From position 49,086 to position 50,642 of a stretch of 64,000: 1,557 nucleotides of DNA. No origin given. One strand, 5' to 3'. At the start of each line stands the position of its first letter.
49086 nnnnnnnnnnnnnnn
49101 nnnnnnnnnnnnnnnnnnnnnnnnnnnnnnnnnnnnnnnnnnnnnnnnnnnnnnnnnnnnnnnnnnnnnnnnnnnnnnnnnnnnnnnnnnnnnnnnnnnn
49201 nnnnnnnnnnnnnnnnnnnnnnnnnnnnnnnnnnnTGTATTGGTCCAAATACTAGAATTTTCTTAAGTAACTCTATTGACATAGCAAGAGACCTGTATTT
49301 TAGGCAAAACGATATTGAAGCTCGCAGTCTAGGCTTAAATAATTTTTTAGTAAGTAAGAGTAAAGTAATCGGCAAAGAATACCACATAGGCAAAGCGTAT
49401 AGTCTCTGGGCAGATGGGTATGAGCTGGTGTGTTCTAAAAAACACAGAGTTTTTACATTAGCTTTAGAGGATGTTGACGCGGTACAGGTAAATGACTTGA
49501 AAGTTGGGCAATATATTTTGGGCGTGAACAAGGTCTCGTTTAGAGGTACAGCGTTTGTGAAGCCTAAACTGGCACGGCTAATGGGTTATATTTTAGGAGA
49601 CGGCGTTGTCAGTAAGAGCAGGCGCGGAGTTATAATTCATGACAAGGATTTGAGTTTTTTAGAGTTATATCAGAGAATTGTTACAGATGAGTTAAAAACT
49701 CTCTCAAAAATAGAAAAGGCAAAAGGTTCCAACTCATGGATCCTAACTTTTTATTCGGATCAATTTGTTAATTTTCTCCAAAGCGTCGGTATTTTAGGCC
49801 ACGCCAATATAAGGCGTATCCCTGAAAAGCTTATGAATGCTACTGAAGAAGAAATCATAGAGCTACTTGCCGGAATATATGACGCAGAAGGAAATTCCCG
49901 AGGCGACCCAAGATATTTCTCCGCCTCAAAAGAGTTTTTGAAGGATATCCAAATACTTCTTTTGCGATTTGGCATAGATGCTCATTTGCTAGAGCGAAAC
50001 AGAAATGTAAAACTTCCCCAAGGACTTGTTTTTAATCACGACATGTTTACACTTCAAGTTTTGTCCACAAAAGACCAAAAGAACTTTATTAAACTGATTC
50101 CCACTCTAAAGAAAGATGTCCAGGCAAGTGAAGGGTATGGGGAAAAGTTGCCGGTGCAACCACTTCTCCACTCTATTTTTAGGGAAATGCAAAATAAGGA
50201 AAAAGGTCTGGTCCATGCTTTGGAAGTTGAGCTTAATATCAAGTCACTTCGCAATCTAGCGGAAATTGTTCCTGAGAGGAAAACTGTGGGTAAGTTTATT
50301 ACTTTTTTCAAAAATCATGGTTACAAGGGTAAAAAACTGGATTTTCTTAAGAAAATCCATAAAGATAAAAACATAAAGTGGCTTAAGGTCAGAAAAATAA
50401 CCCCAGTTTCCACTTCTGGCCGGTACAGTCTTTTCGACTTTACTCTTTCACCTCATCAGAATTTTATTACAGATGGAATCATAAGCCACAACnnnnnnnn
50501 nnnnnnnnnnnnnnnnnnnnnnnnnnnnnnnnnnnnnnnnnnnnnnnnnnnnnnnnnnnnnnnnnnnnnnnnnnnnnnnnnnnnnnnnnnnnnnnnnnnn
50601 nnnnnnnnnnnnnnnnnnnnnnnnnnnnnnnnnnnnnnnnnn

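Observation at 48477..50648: Intein with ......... homing endonuclease inserted in the catalytic HxxRH box of a XerC/XerD-type tyrosine recombinase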

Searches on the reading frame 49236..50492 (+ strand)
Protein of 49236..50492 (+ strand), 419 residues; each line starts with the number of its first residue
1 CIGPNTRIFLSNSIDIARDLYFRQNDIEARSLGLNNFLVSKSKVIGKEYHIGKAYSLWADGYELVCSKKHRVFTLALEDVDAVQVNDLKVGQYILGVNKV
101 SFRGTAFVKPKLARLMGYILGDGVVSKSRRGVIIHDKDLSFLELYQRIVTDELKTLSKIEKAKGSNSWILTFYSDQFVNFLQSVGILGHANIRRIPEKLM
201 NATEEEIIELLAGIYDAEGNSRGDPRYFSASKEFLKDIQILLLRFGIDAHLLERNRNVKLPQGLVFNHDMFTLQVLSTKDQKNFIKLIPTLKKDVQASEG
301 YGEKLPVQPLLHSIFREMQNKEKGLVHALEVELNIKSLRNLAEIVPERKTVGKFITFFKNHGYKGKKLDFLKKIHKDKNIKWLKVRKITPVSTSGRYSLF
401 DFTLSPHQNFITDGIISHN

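Call 3: search_protein_families(library=pfam, proteins=[window:49236-50492:+], max_evalue=0.1)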
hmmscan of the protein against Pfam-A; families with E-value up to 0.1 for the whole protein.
seq(419 aa): 2 families
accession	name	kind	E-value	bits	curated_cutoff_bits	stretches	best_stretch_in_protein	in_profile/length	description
PF14528.11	LAGLIDADG_3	-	4.4e-20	72.2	22.5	2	206-288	2-81/82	LAGLIDADG-like domain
PF14890.11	Intein_splicing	-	6.8e-12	45.9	35.8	1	42-419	39-155/155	Intein splicing domain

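Call 4: search_protein_families(library=ncbifam, proteins=[window:49236-50492:+], max_evalue=0.1)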
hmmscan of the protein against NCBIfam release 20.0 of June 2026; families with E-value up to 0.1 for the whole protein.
seq(419 aa): 10 families
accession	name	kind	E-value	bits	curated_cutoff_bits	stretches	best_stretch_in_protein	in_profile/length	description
NF006207.0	PRK08332.1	equivalog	1.5e-10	39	2400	1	60-256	955-1148/1684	vitamin B12-dependent ribonucleotide reductase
NF005852.0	PRK07773.1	equivalog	3e-10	39.1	780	1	86-419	482-826/886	replicative DNA helicase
NF045703.1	rSAM_Tes_intein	exception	1.1e-09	36.7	1700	1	92-293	349-549/1040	tetraether lipid synthase Tes, intein-containing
NF011418.0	PRK14845.1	equivalog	3.2e-09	35.1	756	2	161-284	184-293/1049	translation initiation factor IF-2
NF003157.0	PRK04132.1-2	equivalog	1.9e-07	29.4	1103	1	83-255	144-315/864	replication factor C small subunit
NF011491.0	PRK14898.1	equivalog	6.3e-07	27.8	783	1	116-419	249-543/860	DNA-directed RNA polymerase subunit A''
NF038162.1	RtcB_rel_intein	exception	6.5e-06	24.4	1150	1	110-419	238-578/961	intein-containing RtcB family protein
NF011287.0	PRK14698.1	equivalog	1.3e-05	23.4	1238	1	107-255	388-537/1017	V-type ATP synthase subunit A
NF038098.1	GyrA_w_intein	exception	3.5e-05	21.9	1850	1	59-419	180-537/1232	intein-containing DNA gyrase subunit A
TIGR01443.1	intein_Cterm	domain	0.06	13.6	15.6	0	400-419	3-23/24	intein C-terminal splicing region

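Call 25: search_solved_structures(query=window:49236-50492:+, max_evalue=0.01, show_alignments=2)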
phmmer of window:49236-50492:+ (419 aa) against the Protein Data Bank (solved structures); distinct sequences matched with E-value up to 0.01: 1.
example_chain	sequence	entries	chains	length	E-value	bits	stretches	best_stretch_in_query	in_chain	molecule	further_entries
1dq3_A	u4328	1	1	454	0.0047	19.2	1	48-382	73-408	ENDONUCLEASE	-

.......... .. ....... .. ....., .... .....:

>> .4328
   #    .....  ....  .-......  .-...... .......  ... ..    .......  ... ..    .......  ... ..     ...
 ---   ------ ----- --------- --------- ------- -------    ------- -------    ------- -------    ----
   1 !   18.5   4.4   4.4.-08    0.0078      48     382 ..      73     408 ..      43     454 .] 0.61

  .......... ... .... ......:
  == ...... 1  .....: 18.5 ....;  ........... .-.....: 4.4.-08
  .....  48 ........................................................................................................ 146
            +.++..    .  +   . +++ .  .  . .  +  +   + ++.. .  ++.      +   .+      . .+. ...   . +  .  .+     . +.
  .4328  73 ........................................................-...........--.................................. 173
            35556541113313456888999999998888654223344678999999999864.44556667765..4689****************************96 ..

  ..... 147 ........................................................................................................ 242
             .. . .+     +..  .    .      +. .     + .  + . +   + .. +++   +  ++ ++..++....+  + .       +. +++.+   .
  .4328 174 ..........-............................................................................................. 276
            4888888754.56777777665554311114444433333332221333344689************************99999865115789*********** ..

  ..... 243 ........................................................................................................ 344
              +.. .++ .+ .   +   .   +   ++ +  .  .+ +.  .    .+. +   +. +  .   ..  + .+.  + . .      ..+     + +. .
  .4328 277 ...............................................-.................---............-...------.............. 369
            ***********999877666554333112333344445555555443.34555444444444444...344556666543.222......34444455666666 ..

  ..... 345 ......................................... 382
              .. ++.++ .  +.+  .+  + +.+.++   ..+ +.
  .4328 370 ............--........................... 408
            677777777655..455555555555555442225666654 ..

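Call 30: find_related_loci(query=A1, collection=genome_contigs, flank=4000)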
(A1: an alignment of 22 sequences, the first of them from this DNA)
Query A1 (419 aa) in genome_contigs; peptide patterns used: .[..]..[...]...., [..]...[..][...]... (x = any residue, [..] = any of these).
198 stretches matched a pattern; 102 encode a relative of the query (tblastn E <= 1e-3); the best 80 are kept; 80 distinct loci.
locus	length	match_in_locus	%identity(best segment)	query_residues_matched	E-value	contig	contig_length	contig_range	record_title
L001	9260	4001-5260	55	1-419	4e-137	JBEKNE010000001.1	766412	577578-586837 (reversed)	MAG: Candidatus Microgenomates bacterium isolate SPRUCE 40 SPRUCE_40_1, whole genome shotgun sequence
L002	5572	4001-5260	53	1-419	2e-135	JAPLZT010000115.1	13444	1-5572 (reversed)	MAG: Candidatus Woesebacteria bacterium isolate LacPavin_0920_WC90_MAG_37_8 LacPavin_0920_WC90_scaffold_1931111, whole g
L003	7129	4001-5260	52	1-419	7e-135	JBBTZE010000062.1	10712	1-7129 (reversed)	MAG: Patescibacteria group bacterium isolate H51-bin069_1 H51_bin069_1_000000000062, whole genome shotgun sequence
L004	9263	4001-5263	53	1-419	2e-134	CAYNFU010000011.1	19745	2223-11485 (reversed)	MAG TPA_asm: uncultured Gammaproteobacteria bacterium isolate SRP050083_co2_220 genome assembly, contig: NODE_1867_lengt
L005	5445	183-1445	51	1-419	9e-132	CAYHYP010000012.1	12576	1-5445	MAG TPA_asm: uncultured Gammaproteobacteria bacterium isolate ERP119705_co16_27 genome assembly, contig: NODE_4009_lengt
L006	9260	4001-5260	50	1-419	4e-128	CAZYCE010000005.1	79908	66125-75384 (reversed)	MAG TPA_asm: uncultured Gammaproteobacteria bacterium isolate binchicken_co220_61 genome assembly, contig: NODE_118_leng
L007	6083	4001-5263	51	1-419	3e-127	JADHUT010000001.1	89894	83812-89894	MAG: Candidatus Microgenomates bacterium isolate BS150m-G53 BS-150m-C157, whole genome shotgun sequence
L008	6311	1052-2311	43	1-419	1e-101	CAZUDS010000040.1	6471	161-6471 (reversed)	MAG TPA_asm: uncultured Candidatus Saccharibacteria bacterium isolate binchicken_co247_5 genome assembly, contig: NODE_8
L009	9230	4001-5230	42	1-419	1e-100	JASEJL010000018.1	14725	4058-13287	MAG: Patescibacteria group bacterium isolate Yes71-31 NODE_899_length_14725_cov_31.039127, whole genome shotgun sequence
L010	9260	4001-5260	44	1-419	3e-99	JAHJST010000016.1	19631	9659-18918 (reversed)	MAG: Patescibacteria group bacterium isolate OS_PC_MetaG.mb.27 OS_PC_MetaG.mb.27_k141_504951, whole genome shotgun seque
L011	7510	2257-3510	43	1-419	3e-98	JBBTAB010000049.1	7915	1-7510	MAG: Nanoarchaeota archaeon isolate H43-bin082_1 H43_bin082_1_000000000049, whole genome shotgun sequence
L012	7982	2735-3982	41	1-419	1e-97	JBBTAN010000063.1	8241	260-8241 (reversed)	MAG: Nanoarchaeota archaeon isolate H43-bin069_1 H43_bin069_1_000000000063, whole genome shotgun sequence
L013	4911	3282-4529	41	1-419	7e-97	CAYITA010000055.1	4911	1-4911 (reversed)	MAG TPA_asm: Candidatus Woesearchaeota archaeon isolate ERP119705_co5_89 genome assembly, contig: NODE_24286_length_4911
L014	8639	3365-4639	43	1-419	8e-95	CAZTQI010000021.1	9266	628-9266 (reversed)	MAG TPA_asm: uncultured Candidatus Saccharibacteria bacterium isolate SRP272421_co1_226 genome assembly, contig: NODE_25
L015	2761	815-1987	42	31-419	3e-97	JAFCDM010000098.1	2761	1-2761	Candidatus Pacearchaeota archaeon isolate Meg19_1012_Bin_465 Meg19_1012_Bin_465_scaffold_229928, whole genome shotgun se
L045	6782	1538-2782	37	1-419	1e-78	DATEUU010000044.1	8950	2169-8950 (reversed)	MAG TPA_asm: archaeon isolate SMAG_U8349 k141_1926447, whole genome shotgun sequence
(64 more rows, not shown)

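Call 54: predict_structure(alignment_id=A1)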
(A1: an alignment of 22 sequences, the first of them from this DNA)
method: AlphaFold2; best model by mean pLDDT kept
length: 419 residues; sequences in the alignment: 22
mean_pLDDT: 91.9   pTM: 0.91
mean pLDDT of the five models: 91.9, 91.3, 91.0, 90.7, 90.3
residues with pLDDT >= 90: 319; 70-90: 98; 50-70: 2; < 50: 0
segments of 3 or more residues with pLDDT < 50: none
pLDDT, mean of each block of 10 residues (from residue 1): 96 94 90 92 94 95 96 93 96 96 95 97 91 95 97 95 93 96 87 92 98 96 92 96 96 85 83 93 95 85 88 88 81 77 87 94 92 93 95 81 93 93
secondary structure, 60 per line:
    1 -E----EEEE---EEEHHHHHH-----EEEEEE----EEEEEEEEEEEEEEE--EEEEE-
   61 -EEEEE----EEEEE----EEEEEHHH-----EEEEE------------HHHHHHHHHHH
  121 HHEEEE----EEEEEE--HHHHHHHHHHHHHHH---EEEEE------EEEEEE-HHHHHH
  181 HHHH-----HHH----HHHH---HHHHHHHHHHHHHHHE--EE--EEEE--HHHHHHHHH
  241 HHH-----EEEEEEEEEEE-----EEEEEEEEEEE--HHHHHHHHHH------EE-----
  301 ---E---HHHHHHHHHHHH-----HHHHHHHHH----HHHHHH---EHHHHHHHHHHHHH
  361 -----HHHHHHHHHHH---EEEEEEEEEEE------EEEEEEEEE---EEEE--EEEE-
elements in order: E7-10 E14-16 H17-22 E28-33 E38-52 E55-59 E62-66 E71-75 E80-84 E93-97 H110-122 E123-126 E131-136 H139-153 E157-161 E168-173 H175-184 H197-200 H204-218 E226-229 H232-243 E249-259 E265-275 H278-287 H308-319 H325-333 H338-343 H348-360 H366-376 E380-390 E397-405 E409-412 E415-418

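Call 56: fold_search(model_id=the predicted structure, library=pdb)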
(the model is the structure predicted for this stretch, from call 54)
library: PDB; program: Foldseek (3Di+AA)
matches with E <= 10: 580; with E <= 0.001: 77
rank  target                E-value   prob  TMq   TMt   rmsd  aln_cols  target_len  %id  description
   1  7qss                  6.3e-23  1.00  0.69  0.67   5.8       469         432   16  Crystal structure of homing endonuclease-associated TliVMA intein (C1A) (released 2022-03-30)
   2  1dq3                  4.9e-21  1.00  0.61  0.57   8.3       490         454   17  CRYSTAL STRUCTURE OF AN ARCHAEAL INTEIN-ENCODED HOMING ENDONUCLEASE PI-PFUI (released 2000-07-05)
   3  7qsu                  1.2e-19  1.00  0.64  0.72   6.7       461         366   14  Crystal structure of homing endonuclease-associated TliVMA intein (C1A, d333-339) (released 2022-03-30)
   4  7qst                  2.2e-17  1.00  0.57  0.66   6.6       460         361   13  Crystal structure of homing endonuclease-associated PhoVMA intein (C1A) (released 2022-03-30)
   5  2cw7                  1.7e-15  1.00  0.63  0.51   8.4       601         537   10  Crystal structure of intein homing endonuclease II (released 2006-04-18)
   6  1vde_B                2.1e-12  1.00  0.50  0.49   8.7       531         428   10  PI-SCEI, A HOMING ENDONUCLEASE WITH PROTEIN SPLICING ACTIVITY (released 1998-04-08)
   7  1ef0_A                4.6e-11  1.00  0.51  0.51   7.5       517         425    9  CRYSTAL STRUCTURE OF PI-SCEI MINIPRECURSOR (released 2000-06-07)
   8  1dfa                  1.8e-10  1.00  0.50  0.51   8.4       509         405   10  CRYSTAL STRUCTURE OF PI-SCEI IN C2 SPACE GROUP (released 1999-12-08)
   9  1lws_A                2.5e-10  1.00  0.50  0.49   7.9       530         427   10  Crystal structure of the intein homing endonuclease PI-SceI bound to its recognition sequence (released 2002-09-27)
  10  1um2_B                2.7e-09  1.00  0.51  0.51   8.8       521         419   10  Crystal Structure of the Vma1-Derived Endonuclease with the Ligated Extein Segment (released 2004-09-22)
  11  1lwt_A                3.0e-09  1.00  0.47  0.44  14.4       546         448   11  Crystal structure of the intein homing endonuclease PI-SceI bound to its substrate DNA (Ca2+ free) (released 2002-09-27)
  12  1ef0_B                9.0e-09  1.00  0.47  0.49  10.1       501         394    9  CRYSTAL STRUCTURE OF PI-SCEI MINIPRECURSOR (released 2000-06-07)
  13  1jva_B                9.5e-09  1.00  0.48  0.47  10.0       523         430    8  CRYSTAL STRUCTURE OF THE VMA1-DERIVED ENDONUCLEASE BEARING THE N AND C EXTEIN PROPEPTIDES (released 2002-08-29)
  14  1um2_A                9.0e-08  1.00  0.49  0.49   8.3       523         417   10  Crystal Structure of the Vma1-Derived Endonuclease with the Ligated Extein Segment (released 2004-09-22)
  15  4d6o_G                1.1e-07  1.00  0.31  0.69   4.8       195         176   22  THE CRYSTAL STRUCTURE OF I-DMOI IN COMPLEX WITH ITS TARGET DNA AT 1H INCUBATION IN 5MM MG (STATE 2) (released 2014-12-17)
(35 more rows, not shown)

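Call 57: search_protein_representatives(protein=window:49236-50492:+)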
Query: 419 residues. Proteins with E-value up to 0.001 (for the whole library): 1299; up to 1e-10: 148; up to 1e-30: 28. The best 150 are listed.
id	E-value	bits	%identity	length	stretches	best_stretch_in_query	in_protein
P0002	1.3e-200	683.0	74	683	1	1-419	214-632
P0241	6.1e-127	440.4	55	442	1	34-419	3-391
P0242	3.8e-92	325.8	42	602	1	1-419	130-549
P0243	6.0e-90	318.5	41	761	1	1-419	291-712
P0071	1.3e-79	284.5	39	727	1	1-419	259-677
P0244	8.4e-79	281.8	39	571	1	1-419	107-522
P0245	6.0e-75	269.2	40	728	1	1-419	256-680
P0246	5.7e-74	265.9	37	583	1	1-419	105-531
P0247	2.5e-73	263.8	37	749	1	1-419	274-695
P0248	3.0e-71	257.0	39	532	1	1-419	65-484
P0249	5.7e-71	256.1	35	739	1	1-419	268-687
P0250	1.0e-70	255.2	35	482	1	1-419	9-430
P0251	1.3e-68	248.3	37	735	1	1-419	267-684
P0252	1.4e-65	238.3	33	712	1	1-419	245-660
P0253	1.4e-65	238.3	38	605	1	1-419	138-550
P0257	8.2e-55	202.8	39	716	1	1-419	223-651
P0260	5.5e-45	170.5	36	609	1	51-419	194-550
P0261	9.8e-43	163.1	33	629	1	1-419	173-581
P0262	5.7e-34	134.2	33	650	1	14-419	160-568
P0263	5.2e-33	131.1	31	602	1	16-419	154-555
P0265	1.5e-32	129.5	31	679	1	1-419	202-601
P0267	4.2e-28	114.9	28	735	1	62-419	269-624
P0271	1.1e-21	93.7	30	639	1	50-419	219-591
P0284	5.2e-17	78.4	29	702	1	52-419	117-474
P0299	4.1e-15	72.1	24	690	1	33-419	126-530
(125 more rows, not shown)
